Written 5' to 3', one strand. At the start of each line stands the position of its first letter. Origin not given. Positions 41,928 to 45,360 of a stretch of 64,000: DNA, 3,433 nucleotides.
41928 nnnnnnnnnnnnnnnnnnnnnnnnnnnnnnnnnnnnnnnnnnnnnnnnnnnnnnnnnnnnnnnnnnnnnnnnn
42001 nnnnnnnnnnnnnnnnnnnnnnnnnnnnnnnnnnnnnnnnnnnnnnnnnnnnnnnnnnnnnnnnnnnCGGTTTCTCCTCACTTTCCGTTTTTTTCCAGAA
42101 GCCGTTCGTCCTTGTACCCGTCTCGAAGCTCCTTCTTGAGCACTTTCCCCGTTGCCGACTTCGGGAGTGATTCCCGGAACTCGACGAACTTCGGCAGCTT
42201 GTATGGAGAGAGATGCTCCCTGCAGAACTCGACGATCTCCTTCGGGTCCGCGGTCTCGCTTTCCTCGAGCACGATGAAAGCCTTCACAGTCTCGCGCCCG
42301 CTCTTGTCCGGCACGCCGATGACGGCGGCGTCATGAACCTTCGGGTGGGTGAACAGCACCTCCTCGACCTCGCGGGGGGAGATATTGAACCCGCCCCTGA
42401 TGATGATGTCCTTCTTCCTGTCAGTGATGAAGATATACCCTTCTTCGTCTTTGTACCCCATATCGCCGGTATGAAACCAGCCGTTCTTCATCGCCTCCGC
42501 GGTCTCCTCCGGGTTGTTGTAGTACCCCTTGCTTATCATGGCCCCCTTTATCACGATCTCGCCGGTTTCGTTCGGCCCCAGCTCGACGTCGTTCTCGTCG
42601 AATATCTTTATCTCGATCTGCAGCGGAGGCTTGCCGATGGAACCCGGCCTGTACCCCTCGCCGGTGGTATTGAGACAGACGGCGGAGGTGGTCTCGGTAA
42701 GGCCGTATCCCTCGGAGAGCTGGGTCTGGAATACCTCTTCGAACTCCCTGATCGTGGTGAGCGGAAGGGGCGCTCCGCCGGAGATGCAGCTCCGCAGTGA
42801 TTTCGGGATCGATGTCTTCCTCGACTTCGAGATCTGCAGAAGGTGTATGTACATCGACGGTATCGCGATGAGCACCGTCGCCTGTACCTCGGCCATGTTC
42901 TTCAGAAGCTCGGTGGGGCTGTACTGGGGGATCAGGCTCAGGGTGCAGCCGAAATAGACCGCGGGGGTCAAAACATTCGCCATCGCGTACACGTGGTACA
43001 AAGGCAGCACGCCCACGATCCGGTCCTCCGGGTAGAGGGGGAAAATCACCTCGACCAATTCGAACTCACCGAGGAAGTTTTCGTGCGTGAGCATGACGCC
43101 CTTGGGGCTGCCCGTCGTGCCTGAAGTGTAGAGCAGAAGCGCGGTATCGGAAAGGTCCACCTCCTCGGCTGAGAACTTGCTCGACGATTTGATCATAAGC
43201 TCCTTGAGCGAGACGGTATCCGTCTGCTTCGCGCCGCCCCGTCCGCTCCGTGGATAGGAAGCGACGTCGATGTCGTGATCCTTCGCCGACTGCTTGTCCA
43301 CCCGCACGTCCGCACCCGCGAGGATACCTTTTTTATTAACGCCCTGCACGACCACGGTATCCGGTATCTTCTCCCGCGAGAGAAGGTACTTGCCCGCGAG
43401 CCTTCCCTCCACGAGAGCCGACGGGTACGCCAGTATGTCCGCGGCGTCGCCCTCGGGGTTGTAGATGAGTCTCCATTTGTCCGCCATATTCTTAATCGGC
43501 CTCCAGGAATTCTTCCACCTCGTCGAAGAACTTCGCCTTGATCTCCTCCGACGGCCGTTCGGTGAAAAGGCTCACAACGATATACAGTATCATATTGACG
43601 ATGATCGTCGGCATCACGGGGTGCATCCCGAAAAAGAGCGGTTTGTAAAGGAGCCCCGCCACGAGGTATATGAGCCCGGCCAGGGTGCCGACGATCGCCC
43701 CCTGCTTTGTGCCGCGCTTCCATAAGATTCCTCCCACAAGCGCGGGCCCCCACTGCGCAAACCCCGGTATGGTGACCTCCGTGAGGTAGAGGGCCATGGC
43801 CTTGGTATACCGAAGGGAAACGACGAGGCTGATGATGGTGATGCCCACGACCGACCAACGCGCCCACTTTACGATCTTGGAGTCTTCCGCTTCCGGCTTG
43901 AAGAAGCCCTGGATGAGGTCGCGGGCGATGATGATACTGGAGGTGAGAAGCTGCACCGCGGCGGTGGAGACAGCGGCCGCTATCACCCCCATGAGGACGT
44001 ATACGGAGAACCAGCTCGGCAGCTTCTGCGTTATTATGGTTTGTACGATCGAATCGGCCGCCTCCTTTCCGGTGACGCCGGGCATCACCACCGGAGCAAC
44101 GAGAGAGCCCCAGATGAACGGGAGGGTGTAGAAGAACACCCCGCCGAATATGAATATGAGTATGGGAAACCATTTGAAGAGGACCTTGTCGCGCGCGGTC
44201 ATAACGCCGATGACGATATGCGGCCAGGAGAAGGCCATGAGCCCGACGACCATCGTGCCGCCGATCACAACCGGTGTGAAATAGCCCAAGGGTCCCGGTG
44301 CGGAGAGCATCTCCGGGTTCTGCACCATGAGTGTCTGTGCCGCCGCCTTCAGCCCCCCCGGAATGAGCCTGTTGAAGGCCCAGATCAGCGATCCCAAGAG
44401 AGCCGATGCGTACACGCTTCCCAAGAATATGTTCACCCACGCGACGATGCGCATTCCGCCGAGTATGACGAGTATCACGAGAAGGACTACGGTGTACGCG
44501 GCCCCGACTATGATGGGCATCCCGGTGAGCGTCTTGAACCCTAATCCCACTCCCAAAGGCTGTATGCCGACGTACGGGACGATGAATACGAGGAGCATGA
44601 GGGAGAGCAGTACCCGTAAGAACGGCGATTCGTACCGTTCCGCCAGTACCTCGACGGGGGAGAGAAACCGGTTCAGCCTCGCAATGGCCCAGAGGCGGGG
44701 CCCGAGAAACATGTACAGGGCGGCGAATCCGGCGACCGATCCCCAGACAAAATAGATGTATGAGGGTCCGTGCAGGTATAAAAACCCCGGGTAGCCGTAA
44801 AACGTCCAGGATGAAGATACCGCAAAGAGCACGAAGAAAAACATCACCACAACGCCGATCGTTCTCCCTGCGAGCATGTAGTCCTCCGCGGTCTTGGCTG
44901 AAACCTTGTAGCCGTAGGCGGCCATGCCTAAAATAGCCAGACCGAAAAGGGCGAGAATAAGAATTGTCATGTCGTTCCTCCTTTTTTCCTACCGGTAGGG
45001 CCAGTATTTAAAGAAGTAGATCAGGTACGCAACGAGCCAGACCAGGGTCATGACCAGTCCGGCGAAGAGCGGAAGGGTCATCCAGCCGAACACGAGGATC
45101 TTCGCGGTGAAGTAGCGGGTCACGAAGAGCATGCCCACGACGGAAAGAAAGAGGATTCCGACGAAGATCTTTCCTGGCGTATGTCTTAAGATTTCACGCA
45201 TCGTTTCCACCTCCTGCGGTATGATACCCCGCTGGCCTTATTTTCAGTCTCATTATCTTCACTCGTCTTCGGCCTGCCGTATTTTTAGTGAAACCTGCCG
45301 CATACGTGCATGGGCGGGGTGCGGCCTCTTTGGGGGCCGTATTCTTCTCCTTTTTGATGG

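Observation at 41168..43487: Reciprocal in-frame chimeras between a lipoate-protein-ligase-family gene and an acyl-CoA synthetase gene (lplN-acsC | acsN-lplC)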

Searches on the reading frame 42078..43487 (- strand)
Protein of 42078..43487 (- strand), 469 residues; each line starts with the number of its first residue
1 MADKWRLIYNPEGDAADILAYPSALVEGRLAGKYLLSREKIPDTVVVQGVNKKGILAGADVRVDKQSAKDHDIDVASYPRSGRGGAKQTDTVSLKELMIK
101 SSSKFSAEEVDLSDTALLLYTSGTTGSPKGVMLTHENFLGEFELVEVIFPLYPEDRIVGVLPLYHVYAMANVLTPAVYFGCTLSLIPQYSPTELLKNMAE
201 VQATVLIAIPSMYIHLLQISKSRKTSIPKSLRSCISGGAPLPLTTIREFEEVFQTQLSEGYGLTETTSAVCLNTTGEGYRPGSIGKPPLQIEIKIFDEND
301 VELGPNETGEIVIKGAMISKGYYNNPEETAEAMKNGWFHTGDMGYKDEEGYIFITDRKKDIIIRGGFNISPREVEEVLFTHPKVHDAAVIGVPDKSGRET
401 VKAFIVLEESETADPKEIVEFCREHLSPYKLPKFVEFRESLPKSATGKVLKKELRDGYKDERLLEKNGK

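Call 3: search_protein_families(library=pfam, proteins=[window:42078-43487:-], max_evalue=1)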
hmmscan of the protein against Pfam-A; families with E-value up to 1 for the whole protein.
window:42078-43487:- (469 aa): 3 families
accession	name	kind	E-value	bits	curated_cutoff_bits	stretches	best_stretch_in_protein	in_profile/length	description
PF00501.34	AMP-binding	-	2.6e-59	201.4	29.9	1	92-323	151-384/384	AMP-binding enzyme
PF13193.12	AMP-binding_C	-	1.6e-21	77.4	24.5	1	373-448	1-76/76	AMP-binding enzyme C-terminal domain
PF01309.23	EAV_GS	-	0.11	12.5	25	1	162-215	117-176/196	Equine arteritis virus small envelope glycoprotein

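Call 4: search_protein_families(library=ncbifam, proteins=[window:42078-43487:-], max_evalue=1)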
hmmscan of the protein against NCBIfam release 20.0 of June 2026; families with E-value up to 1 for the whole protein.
window:42078-43487:- (469 aa): 112 families (the best 25 are shown)
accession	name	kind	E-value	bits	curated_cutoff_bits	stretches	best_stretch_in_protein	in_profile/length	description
NF004837.0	PRK06187.1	subfamily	1.2e-117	393.3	476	1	87-462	144-526/531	long-chain-fatty-acid--CoA ligase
NF006182.0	PRK08316.1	subfamily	1e-101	341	663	1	53-460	110-519/523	fatty acyl-CoA synthetase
NF004114.0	PRK05605.1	equivalog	1.1e-99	334.4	766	1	89-457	193-568/575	long-chain-fatty-acid--CoA ligase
NF005220.0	PRK06710.1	equivalog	1.3e-93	314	1116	1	113-460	206-555/563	long-chain-fatty-acid--CoA ligase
NF006181.0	PRK08314.1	subfamily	7.1e-89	298.6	705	1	87-459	179-555/563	long-chain-fatty-acid--CoA ligase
NF005702.0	PRK07514.1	subfamily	2.4e-85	286.8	558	1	89-460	133-502/506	malonyl-CoA synthase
NF002966.0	PRK03640.1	equivalog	3.4e-85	286.5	556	1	90-457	117-479/483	o-succinylbenzoate--CoA ligase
NF052269.1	Staph_lig_FadD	equivalog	1.3e-84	284.3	650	1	100-459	137-494/499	long-chain-fatty-acid--CoA ligase FadD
NF006523.0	PRK08974.1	equivalog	4.7e-84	282.5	884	1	90-459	182-554/561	long-chain-fatty-acid--CoA ligase FadD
NF009233.0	PRK12583.1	subfamily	2e-83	280.7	832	1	107-456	195-548/558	fatty acid CoA ligase family protein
NF005463.0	PRK07059.1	subfamily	2.4e-81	273.8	869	1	101-457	192-555/557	long-chain-fatty-acid--CoA ligase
NF005307.0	PRK06839.1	equivalog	2.9e-81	273.6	748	1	93-459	131-494/496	o-succinylbenzoate--CoA ligase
NF004511.1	PRK05852.1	equivalog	4e-81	273.2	650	1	76-456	118-502/505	FadD7 family fatty acid--CoA ligase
NF005947.1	PRK08008.1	equivalog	4.3e-81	273.1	651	1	86-454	146-517/518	crotonobetaine/carnitine-CoA ligase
NF004229.0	PRK05677.1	subfamily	6.4e-80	269.2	879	1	93-459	186-556/563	long-chain-fatty-acid--CoA ligase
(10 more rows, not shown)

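Call 9: find_encoding_contigs(protein=window:42078-43487:-, flank=8000, max_places=10)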
Protein window:42078-43487:- (469 aa): no gene with exactly this product is on record in the collection.

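Call 39: find_homologous_proteins(query=window:42081-43487:-, max_evalue=1e-20)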
Query window:42081-43487:- (469 aa): 7998 proteins with E <= 1e-20 among 8000 candidates; the best 120 are listed.
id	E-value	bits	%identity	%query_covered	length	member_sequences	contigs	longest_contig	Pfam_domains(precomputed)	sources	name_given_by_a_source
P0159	8.7e-295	995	94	100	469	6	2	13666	PF00501.35,PF13193.13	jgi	jgi:long-chain acyl-CoA synthetase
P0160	1.8e-283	958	90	100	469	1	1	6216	PF00501.35,PF13193.13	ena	-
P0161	1.4e-266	902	84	100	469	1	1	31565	PF00501.35,PF13193.13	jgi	jgi:long-chain acyl-CoA synthetase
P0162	2.0e-264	895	84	100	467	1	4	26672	PF00501.35,PF13193.13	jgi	jgi:long-chain acyl-CoA synthetase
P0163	4.8e-264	894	84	100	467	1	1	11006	PF00501.35,PF13193.13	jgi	jgi:long-chain acyl-CoA synthetase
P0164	6.7e-264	894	84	100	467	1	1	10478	PF00501.35,PF13193.13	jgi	-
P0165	7.0e-264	894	84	100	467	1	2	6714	PF00501.35,PF13193.13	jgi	jgi:long-chain acyl-CoA synthetase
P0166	9.1e-264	893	84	100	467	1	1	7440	PF00501.35,PF13193.13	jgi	jgi:long-chain acyl-CoA synthetase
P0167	7.3e-262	887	84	100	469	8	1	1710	PF00501.35,PF13193.13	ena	-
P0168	4.0e-261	884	84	99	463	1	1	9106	PF00501.35,PF13193.13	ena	-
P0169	6.8e-258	874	81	100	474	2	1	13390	PF00501.35,PF13193.13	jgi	jgi:long-chain acyl-CoA synthetase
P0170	2.6e-256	869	80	100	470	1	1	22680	PF00501.35,PF13193.13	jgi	jgi:long-chain acyl-CoA synthetase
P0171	7.7e-250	847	79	100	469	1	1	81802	PF00501.35,PF13193.13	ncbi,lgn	-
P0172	1.5e-234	797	74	100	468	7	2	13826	PF00501.35,PF13193.13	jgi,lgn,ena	-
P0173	2.2e-233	793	73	100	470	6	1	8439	PF00501.35,PF13193.13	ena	-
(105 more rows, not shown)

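Call 69: predict_structure(alignment_id=A6)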
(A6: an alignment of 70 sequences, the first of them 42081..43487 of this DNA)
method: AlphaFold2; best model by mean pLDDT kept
length: 469 residues; sequences in the alignment: 70
mean_pLDDT: 79.7   pTM: 0.58
mean pLDDT of the five models: 79.7, 79.2, 76.4, 74.3, 74.2
residues with pLDDT >= 90: 144; 70-90: 219; 50-70: 70; < 50: 36
segments of 3 or more residues with pLDDT < 50: 30-36, 82-91, 122-126, 445-447, 463-469
pLDDT, mean of each block of 10 residues (from residue 1): 72 84 62 49 80 79 85 77 43 56 75 88 55 93 91 91 75 90 82 88 90 86 72 83 85 91 86 88 88 93 92 93 88 91 89 69 56 81 91 78 93 93 81 91 64 72 44
secondary structure, 60 per line:
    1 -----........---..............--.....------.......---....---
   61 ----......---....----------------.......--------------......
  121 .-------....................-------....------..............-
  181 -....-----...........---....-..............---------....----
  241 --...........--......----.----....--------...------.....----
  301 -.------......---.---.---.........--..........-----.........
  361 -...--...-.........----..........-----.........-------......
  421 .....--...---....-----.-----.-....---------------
elements in order: E6-13 H17-30 H33-37 E44-50 E54-57 H65-70 E74-77 H94-100 E115-121 E129-134 H135-148 E156-159 H166-179 E182-185 H191-201 E205-208 H210-223 E233-236 H243-253 E256-261 E271-274 E283-285 E292-296 E309-314 H326-332 E337-346 E352-357 E362-364 E367-369 H371-379 E384-393 E399-407 H415-425 E434-437 H451-454

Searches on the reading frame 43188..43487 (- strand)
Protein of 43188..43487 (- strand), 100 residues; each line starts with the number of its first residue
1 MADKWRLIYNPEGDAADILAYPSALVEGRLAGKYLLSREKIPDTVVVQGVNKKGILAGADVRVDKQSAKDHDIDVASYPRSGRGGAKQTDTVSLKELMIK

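Call 6: search_protein_families(library=pfam, proteins=[window:43188-43487:-], max_evalue=10)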
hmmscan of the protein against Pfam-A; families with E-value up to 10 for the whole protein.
seq(100 aa): 0 families

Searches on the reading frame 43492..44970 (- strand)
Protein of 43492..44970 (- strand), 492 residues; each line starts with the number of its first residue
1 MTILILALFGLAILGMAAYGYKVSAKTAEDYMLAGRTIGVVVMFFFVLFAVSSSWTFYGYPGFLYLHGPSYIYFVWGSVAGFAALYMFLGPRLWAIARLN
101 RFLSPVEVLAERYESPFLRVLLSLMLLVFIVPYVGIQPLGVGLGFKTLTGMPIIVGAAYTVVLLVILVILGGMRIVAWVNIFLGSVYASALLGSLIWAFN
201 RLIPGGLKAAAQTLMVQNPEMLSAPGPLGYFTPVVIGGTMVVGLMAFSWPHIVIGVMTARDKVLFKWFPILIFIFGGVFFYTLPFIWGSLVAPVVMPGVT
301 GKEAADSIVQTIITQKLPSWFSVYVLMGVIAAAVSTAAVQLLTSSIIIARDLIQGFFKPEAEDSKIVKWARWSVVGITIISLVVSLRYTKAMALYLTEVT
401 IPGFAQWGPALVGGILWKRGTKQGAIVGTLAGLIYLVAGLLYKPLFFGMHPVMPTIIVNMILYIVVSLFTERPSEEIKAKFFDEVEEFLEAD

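Call 3: search_protein_families(library=pfam, proteins=[window:43492-44970:-], max_evalue=1)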
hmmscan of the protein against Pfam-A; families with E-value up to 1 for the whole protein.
window:43492-44970:- (492 aa): 2 families
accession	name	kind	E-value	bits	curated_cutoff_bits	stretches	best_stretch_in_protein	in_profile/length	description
PF00474.23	SSF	-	2.5e-28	99.5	22.8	1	31-432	1-406/406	Sodium:solute symporter family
PF01566.24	Nramp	-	0.00078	19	29.8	1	107-196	46-136/357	Natural resistance-associated macrophage protein-like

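Call 36: search_protein_families(library=ncbifam, proteins=[window:43492-44970:-], max_evalue=0.01)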
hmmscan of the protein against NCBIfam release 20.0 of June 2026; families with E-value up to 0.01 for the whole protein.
window:43492-44970:- (492 aa): 9 families
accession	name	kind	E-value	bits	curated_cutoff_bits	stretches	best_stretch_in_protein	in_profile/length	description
TIGR02121.1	Na_Pro_sym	equivalog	3.4e-36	125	515.5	1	5-483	6-482/488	sodium/proline symporter PutP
TIGR02119.1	panF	equivalog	4.2e-36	125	328.05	1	6-472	7-470/471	sodium/pantothenate symporter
TIGR00813.1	sss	superfamily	1.3e-26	93.7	184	1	31-432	1-411/411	sodium/solute symporter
TIGR03648.1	Na_symport_lg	subfamily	2e-25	89.3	320.75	2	315-479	356-539/547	VC_2705 family sodium/solute symporter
NF011948.0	PRK15419.1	equivalog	2.8e-18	66.1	955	1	5-484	12-487/502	sodium/proline symporter PutP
NF046076.1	monocarbox_MctP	equivalog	2.1e-16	59.7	625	1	2-442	3-440/481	monocarboxylate uptake permease MctP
NF006903.2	PRK09395.1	subfamily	7.9e-08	31.1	750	1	3-440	38-479/552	cation/acetate symporter ActP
NF007790.0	PRK10484.1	equivalog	2e-05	23.6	401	1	3-473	6-486/527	solute:sodium symporter family transporter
TIGR02711.1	symport_actP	equivalog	0.0021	16.9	1099.25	1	3-444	35-480/549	cation/acetate symporter ActP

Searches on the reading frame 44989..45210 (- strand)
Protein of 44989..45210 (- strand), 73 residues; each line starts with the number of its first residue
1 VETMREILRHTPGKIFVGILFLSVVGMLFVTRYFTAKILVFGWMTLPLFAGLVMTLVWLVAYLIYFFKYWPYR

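Call 3: search_protein_families(library=pfam, proteins=[window:44989-45210:-], max_evalue=1)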
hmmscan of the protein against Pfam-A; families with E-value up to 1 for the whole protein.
window:44989-45210:- (73 aa): 1 family
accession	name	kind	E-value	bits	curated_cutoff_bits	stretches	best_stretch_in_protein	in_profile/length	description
PF13055.11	DUF3917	-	0.05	14.6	25.1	1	8-67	9-66/71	Protein of unknown function (DUF3917)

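Call 36: search_protein_families(library=ncbifam, proteins=[window:44989-45210:-], max_evalue=0.01)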
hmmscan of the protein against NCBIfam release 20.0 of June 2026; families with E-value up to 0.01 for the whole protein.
window:44989-45210:- (73 aa): 0 families

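Call 54: search_protein_families(library=pfam, alignment_id=A5, max_evalue=1)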
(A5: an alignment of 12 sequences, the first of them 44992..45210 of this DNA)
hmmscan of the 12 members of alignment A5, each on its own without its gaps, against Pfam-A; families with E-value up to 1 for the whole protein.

A. member 1, window:44992-45210:- (73 aa): 1 family
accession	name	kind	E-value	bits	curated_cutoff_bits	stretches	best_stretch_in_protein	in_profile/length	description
PF13055.11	DUF3917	-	0.05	14.6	25.1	1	8-67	9-66/71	Protein of unknown function (DUF3917)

B. families by the number of members that match (of 12 scanned): 13 families
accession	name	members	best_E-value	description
PF04893.22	Yip1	1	0.01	Yip1 domain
PF25637.1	DUF7942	1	0.026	Family of unknown function (DUF7942)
PF13055.11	DUF3917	1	0.05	Protein of unknown function (DUF3917)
PF01699.29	Na_Ca_ex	1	0.057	Sodium/calcium exchanger protein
PF24838.2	8xMP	1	0.07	Octameric membrane protein family (8xMP)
PF12420.13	DUF3671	1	0.089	Fam-L, Fam-M like protein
PF14329.11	DUF4386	1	0.14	Domain of unknown function (DUF4386)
PF23778.1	Phage_holin_2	1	0.21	Putative phage holin family 2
PF20990.2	DUF2207_C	1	0.26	Predicted membrane protein (DUF2207) C-terminal domain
PF04341.17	DUF485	1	0.31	Protein of unknown function, DUF485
PF01284.28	MARVEL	1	0.36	Membrane-associating domain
PF04277.18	OAD_gamma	1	0.4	Oxaloacetate decarboxylase, gamma chain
PF02656.20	DUF202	1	0.98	Domain of unknown function (DUF202)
